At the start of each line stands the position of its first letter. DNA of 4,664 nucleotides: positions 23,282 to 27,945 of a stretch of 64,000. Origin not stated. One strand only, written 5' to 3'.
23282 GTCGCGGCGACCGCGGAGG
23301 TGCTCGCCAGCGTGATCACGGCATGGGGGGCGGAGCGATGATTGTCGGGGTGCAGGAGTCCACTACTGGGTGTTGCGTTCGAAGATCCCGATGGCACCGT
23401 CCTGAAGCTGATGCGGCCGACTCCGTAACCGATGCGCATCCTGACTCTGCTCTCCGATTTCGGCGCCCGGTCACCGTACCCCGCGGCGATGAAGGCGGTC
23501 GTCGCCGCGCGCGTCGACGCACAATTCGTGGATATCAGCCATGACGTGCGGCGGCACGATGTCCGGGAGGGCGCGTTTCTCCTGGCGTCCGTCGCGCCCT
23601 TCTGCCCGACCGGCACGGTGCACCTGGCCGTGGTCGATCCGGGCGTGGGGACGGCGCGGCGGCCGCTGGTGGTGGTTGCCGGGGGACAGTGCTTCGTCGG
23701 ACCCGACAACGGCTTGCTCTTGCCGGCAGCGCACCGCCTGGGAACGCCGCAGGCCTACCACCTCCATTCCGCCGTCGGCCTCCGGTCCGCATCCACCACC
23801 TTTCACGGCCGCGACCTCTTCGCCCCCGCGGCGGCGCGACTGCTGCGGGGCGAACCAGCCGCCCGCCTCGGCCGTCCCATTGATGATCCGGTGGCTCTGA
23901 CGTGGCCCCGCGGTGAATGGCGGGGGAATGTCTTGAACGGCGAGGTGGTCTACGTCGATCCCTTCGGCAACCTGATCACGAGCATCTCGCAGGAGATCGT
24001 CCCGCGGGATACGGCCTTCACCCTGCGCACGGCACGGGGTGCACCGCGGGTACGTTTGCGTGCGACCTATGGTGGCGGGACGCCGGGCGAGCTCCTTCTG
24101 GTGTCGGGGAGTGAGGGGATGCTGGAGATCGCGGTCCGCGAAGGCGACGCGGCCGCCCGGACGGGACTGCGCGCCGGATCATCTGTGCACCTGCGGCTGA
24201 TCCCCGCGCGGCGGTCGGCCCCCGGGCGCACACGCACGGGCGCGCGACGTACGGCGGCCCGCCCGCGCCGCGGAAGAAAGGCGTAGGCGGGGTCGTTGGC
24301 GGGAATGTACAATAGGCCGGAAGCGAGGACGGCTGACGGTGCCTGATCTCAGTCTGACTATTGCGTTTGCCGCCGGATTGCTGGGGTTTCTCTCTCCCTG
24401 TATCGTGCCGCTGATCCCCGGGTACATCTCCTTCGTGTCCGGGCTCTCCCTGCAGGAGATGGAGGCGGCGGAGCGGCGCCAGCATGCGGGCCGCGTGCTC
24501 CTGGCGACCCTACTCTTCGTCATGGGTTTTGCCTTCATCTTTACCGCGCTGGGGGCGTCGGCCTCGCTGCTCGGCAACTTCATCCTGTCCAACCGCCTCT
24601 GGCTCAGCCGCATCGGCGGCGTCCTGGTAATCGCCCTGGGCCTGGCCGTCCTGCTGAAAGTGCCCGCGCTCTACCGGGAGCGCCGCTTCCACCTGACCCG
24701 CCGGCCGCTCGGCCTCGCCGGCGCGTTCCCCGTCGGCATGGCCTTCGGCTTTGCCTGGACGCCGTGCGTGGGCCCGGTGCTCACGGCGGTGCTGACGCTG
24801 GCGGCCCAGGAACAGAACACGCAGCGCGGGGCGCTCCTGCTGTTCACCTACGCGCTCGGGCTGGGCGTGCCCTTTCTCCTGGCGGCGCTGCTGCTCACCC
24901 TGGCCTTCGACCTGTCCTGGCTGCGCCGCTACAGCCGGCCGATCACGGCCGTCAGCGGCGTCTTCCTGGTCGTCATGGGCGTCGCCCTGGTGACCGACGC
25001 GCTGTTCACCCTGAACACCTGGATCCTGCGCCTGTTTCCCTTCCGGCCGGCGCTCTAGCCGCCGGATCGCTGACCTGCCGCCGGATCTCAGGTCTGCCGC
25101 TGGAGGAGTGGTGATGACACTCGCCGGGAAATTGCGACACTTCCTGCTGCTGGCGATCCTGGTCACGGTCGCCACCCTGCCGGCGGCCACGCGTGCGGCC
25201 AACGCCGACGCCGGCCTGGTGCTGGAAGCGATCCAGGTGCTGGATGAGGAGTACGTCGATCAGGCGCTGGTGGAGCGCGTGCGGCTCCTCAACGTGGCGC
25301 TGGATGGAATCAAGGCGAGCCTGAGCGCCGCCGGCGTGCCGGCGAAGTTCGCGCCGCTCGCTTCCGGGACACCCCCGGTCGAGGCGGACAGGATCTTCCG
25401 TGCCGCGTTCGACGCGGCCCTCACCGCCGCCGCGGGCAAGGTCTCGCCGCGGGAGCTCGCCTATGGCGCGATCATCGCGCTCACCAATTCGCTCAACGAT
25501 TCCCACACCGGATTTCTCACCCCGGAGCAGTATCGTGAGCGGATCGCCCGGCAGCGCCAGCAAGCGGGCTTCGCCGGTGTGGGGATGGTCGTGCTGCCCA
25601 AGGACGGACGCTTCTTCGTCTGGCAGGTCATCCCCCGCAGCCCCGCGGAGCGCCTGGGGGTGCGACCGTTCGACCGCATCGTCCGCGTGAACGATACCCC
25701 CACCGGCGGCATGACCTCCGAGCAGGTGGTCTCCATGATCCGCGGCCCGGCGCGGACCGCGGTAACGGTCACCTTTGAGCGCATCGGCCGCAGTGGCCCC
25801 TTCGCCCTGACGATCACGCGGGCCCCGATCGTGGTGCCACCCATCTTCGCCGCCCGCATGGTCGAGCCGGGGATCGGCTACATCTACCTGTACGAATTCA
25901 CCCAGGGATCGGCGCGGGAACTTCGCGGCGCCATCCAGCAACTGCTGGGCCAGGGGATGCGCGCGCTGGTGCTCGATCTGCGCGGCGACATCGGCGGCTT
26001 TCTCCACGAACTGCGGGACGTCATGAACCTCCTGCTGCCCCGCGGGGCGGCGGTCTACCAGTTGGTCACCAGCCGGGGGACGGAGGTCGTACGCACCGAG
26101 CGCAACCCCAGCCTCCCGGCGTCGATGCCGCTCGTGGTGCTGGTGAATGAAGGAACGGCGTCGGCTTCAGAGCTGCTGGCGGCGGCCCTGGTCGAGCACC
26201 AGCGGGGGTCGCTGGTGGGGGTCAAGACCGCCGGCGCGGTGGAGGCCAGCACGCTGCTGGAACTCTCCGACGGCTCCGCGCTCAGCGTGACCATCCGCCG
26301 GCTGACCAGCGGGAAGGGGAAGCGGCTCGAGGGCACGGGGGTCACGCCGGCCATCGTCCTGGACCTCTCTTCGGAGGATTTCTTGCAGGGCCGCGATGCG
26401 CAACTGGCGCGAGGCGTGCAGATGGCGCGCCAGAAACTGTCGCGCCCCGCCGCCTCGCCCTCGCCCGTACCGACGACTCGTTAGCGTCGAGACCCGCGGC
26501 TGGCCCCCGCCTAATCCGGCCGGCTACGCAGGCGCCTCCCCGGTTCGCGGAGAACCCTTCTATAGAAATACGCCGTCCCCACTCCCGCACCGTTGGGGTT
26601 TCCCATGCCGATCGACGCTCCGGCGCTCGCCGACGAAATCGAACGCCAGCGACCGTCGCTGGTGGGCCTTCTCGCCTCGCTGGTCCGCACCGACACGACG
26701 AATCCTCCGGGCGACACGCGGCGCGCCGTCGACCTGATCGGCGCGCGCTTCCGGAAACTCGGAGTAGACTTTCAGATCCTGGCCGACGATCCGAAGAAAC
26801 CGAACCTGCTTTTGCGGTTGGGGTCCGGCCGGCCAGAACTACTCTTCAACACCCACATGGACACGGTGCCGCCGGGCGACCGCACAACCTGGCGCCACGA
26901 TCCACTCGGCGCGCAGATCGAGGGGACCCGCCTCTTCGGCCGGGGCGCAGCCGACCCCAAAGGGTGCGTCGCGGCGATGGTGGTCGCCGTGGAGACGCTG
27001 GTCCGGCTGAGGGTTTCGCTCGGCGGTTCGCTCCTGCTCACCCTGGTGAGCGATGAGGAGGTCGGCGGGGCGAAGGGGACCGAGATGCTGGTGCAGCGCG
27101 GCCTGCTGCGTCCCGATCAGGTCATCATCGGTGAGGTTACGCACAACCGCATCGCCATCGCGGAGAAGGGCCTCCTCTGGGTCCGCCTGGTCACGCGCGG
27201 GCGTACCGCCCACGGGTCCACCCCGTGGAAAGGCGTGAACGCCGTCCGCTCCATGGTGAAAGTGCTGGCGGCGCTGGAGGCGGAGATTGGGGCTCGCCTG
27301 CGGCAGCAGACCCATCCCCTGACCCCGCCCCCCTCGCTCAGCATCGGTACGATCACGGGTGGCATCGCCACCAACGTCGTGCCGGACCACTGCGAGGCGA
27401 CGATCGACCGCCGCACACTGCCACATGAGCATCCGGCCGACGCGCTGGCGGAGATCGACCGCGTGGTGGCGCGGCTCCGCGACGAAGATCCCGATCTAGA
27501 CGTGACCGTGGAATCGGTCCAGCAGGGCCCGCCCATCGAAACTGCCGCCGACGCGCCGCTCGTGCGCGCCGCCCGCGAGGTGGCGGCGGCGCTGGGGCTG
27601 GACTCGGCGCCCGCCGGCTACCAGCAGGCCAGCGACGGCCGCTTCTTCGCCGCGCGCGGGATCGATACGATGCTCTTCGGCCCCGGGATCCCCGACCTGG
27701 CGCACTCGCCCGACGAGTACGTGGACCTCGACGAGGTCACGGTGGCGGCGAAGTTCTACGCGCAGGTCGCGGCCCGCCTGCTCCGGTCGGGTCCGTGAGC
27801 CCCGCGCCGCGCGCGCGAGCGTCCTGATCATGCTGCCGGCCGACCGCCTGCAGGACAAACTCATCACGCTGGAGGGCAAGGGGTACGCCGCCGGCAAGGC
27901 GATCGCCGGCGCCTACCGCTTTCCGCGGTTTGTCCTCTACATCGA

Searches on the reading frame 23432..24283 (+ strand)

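Call 53: search_protein_families(library=pfam, proteins=[window:23432-24283:+], max_evalue=0.00001)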
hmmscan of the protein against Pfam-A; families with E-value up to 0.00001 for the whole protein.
window:23432-24283:+ (284 aa): 2 families
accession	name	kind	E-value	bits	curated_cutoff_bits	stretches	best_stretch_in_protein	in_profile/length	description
PF01887.21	SAM_HAT_N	-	9.2e-48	162.1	26.3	1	4-147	1-145/145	SAM hydroxide adenosyltransferase N-terminal domain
PF20257.3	SAM_HAT_C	-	4.9e-20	72.1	25.5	1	170-252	1-83/84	SAM hydroxide adenosyltransferase C-terminal domain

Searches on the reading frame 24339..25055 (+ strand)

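Call 53: search_protein_families(library=pfam, proteins=[window:24339-25055:+], max_evalue=0.00001)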
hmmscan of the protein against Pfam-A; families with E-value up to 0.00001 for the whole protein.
window:24339-25055:+ (239 aa): 2 families
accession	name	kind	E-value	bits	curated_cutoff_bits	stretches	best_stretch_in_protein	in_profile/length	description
PF02683.22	DsbD_TM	-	9.1e-18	64.8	27.1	1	6-218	5-215/219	Cytochrome C biogenesis protein transmembrane domain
PF13386.12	DsbD_2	-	9e-11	42.5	24.9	1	8-215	1-198/199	Cytochrome C biogenesis protein transmembrane region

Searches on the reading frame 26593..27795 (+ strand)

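Call 32: search_protein_families(library=pfam, proteins=[window:26593-27795:+], max_evalue=0.00001)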
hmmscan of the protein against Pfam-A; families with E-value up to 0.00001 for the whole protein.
window:26593-27795:+ (401 aa): 2 families
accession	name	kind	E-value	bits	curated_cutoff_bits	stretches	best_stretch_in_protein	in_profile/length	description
PF01546.33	Peptidase_M20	-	5.5e-35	121.6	24.6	1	84-394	1-205/206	Peptidase family M20/M25/M40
PF07687.19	M20_dimer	-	1.8e-23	83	21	1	189-294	1-101/107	Peptidase dimerisation domain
